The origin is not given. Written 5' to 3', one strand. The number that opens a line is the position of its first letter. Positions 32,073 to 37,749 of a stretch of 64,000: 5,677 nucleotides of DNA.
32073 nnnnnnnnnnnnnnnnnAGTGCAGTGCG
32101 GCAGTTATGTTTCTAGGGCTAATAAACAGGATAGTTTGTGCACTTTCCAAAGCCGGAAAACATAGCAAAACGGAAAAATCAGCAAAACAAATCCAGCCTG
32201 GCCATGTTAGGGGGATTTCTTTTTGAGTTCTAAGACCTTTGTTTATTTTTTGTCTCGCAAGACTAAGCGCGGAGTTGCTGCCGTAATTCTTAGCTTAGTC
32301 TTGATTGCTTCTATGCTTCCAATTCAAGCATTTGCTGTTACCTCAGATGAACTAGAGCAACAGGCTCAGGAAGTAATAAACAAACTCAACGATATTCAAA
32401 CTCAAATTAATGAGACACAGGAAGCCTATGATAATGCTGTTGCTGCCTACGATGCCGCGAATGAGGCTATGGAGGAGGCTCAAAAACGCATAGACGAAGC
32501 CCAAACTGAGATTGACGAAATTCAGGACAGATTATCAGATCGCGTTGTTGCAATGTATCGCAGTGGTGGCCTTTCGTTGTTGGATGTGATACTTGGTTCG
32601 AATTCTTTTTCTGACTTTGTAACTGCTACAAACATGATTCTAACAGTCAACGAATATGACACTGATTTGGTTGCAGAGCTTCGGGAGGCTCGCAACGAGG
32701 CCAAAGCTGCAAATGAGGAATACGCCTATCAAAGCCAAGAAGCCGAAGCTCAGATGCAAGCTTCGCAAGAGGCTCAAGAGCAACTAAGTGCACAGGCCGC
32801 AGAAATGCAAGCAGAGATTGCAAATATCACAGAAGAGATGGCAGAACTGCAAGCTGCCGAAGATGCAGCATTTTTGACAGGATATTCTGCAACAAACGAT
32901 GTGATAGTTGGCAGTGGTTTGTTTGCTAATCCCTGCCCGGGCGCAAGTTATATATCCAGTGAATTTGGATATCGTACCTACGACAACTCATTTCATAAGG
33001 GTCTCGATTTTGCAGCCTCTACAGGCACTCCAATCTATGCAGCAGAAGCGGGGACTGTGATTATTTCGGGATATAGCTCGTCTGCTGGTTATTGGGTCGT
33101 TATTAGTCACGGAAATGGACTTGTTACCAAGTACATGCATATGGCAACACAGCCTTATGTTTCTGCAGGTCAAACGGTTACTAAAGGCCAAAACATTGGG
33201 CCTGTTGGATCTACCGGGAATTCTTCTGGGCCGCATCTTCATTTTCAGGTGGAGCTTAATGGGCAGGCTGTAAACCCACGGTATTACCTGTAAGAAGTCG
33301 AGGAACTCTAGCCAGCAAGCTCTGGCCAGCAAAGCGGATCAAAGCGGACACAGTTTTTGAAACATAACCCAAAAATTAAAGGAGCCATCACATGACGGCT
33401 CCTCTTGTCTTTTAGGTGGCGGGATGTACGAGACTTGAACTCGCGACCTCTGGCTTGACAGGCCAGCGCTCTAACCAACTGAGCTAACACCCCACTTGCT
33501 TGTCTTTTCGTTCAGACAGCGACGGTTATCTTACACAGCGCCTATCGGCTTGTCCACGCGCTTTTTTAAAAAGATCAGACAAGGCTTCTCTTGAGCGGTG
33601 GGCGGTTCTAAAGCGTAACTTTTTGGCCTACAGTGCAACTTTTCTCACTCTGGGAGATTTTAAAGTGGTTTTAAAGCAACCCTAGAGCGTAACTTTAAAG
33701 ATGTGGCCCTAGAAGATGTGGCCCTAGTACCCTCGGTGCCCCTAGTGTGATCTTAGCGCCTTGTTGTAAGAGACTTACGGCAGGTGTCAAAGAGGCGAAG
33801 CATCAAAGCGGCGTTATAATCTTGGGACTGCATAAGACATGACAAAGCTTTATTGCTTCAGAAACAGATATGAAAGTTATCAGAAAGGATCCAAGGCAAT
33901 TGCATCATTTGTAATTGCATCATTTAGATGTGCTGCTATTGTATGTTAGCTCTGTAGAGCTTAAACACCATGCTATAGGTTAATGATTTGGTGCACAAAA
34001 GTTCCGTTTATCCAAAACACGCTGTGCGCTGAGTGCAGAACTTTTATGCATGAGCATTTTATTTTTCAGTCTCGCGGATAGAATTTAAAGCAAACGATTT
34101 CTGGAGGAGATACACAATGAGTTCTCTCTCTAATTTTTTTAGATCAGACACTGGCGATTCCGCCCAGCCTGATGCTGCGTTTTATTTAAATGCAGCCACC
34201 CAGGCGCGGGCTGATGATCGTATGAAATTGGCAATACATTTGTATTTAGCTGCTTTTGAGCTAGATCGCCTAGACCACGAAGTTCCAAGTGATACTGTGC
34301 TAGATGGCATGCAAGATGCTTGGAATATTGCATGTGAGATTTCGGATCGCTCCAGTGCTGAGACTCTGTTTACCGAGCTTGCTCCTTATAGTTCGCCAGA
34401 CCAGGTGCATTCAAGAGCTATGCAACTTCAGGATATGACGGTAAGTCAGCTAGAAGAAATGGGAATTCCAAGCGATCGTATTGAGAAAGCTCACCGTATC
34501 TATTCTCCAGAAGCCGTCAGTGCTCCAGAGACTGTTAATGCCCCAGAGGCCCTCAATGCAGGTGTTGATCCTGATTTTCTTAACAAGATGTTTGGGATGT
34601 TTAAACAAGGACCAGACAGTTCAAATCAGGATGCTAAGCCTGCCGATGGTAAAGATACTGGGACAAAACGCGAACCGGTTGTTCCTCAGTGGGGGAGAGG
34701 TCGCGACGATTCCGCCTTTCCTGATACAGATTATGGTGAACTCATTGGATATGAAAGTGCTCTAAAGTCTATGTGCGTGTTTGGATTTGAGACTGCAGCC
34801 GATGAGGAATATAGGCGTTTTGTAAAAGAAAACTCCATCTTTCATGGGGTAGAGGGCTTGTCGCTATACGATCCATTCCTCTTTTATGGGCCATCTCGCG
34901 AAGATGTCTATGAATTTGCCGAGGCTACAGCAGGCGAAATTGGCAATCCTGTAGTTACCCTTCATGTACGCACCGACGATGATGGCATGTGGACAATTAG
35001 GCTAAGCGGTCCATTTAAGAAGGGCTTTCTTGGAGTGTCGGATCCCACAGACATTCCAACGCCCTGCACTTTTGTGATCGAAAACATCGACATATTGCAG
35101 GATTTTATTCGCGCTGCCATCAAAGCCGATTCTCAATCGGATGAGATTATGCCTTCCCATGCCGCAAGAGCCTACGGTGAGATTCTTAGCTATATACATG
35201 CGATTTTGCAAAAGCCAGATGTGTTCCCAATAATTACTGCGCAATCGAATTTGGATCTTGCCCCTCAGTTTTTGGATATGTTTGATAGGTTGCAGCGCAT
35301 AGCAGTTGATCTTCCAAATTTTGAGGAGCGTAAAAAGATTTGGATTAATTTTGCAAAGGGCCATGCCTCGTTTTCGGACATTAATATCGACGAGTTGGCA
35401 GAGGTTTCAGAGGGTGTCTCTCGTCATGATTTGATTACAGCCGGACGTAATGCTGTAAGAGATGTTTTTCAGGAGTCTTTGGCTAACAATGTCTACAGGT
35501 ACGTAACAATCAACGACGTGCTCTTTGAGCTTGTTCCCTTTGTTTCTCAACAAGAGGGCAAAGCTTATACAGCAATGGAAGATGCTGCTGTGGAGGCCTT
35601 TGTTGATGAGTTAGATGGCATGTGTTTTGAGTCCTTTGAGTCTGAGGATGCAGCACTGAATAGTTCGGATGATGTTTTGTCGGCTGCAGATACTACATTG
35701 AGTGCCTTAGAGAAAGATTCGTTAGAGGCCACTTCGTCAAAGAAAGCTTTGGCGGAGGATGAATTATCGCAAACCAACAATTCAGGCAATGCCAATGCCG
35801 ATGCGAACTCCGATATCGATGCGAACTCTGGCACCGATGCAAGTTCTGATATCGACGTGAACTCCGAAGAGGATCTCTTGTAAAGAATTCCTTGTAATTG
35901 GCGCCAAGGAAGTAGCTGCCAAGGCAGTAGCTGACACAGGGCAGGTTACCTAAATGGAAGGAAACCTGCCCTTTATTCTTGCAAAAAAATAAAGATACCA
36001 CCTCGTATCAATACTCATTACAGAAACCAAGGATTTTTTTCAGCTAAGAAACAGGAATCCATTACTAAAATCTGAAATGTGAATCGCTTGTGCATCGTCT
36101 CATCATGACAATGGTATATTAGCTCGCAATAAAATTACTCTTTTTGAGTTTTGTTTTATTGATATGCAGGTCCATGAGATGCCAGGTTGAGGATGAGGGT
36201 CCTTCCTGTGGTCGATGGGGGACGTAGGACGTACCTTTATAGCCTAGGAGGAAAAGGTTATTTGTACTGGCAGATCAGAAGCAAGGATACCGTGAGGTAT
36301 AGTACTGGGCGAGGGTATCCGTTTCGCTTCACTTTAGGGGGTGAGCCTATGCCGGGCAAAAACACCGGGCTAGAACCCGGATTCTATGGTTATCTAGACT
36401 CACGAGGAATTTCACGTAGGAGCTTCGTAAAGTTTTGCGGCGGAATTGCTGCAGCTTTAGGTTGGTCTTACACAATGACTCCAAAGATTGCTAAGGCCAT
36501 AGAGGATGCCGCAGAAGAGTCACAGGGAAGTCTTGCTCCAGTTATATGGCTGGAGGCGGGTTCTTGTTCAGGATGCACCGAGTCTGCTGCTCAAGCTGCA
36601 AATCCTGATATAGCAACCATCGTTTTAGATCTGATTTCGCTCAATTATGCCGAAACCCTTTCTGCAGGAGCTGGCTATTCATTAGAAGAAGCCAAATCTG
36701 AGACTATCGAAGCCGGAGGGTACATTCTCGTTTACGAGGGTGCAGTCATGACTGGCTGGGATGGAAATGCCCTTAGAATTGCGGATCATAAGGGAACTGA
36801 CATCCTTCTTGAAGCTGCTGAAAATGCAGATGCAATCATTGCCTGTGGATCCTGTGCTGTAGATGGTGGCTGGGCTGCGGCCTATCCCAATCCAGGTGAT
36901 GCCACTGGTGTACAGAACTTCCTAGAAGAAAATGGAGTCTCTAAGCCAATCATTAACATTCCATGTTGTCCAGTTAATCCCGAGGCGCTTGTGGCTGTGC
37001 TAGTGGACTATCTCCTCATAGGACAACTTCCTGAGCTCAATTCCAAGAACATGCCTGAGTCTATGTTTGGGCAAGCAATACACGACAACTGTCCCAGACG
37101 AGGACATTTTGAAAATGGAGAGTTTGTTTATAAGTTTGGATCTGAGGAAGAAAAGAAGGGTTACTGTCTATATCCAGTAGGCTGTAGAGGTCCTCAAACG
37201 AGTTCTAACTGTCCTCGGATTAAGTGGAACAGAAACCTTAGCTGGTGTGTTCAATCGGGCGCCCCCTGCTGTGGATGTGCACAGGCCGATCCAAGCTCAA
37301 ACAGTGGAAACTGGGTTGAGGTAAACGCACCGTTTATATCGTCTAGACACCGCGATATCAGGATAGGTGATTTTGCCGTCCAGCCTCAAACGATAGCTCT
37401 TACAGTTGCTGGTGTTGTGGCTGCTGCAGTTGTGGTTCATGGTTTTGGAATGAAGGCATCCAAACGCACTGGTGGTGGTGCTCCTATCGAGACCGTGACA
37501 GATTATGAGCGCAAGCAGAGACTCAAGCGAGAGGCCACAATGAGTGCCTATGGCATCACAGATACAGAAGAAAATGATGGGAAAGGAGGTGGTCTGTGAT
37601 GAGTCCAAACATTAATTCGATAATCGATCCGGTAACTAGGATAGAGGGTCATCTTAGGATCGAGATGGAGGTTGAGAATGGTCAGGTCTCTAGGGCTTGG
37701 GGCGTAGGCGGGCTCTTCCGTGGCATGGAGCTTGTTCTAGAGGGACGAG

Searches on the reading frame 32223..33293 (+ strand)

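Call 87: search_protein_families(library=pfam, proteins=[window:32223-33293:+], max_evalue=0.00001)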
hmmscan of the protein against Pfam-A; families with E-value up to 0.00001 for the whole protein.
window:32223-33293:+ (356 aa): 4 families
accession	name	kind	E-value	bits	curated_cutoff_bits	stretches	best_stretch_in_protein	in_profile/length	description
PF01551.29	Peptidase_M23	-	4.3e-34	117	28.7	1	257-352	2-96/96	Peptidase family M23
PF24568.1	CC_PcsB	-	2.9e-12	46.7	27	1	90-159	1-71/75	Peptidoglycan hydrolase PcsB, coiled-coil domain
PF13166.12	AAA_13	-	3.3e-06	26.5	36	1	41-212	278-452/713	AAA domain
PF07889.17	DUF1664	-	6.1e-06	26.7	34.6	0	128-211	27-108/124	Protein of unknown function (DUF1664)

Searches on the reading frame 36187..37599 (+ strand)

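Call 87: search_protein_families(library=pfam, proteins=[window:36187-37599:+], max_evalue=0.00001)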
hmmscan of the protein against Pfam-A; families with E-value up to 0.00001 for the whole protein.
window:36187-37599:+ (470 aa): 2 families
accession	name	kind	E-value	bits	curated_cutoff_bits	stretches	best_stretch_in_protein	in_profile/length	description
PF14720.11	NiFe_hyd_SSU_C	-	3.1e-26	92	27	1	294-368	1-71/80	NiFe/NiFeSe hydrogenase small subunit C-terminal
PF01058.29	Oxidored_q6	-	1.5e-24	86.6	27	1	127-274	1-127/128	NADH ubiquinone oxidoreductase, 20 Kd subunit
